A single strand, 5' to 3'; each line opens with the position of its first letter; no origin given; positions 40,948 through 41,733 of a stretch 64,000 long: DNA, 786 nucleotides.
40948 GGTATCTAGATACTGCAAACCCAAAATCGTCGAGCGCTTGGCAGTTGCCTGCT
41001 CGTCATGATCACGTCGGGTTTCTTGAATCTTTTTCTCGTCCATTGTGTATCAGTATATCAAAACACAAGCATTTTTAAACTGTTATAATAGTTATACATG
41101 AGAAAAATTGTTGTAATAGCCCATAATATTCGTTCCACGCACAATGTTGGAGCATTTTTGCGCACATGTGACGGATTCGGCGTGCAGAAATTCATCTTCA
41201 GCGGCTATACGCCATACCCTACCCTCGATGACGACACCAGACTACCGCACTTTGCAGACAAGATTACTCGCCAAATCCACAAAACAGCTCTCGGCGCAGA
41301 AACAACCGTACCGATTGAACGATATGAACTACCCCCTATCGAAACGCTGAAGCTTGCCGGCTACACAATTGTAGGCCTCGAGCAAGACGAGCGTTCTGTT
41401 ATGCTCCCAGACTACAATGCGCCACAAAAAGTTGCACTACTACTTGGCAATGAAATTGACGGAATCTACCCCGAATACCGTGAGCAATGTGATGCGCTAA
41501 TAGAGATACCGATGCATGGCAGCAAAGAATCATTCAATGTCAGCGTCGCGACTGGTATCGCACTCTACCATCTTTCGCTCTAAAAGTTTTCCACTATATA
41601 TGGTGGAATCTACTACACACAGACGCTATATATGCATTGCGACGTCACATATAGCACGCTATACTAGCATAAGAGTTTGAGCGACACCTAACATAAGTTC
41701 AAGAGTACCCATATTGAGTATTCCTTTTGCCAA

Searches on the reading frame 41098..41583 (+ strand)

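Call 83: search_protein_families(library=pfam, proteins=[window:41098-41583:+], max_evalue=0.0001)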
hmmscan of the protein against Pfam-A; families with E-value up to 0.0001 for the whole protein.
window:41098-41583:+ (161 aa): 1 family
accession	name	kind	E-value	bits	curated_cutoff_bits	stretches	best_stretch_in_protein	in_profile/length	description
PF00588.24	SpoU_methylase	-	9.4e-31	107.3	29.7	1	4-157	2-142/142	SpoU rRNA Methylase family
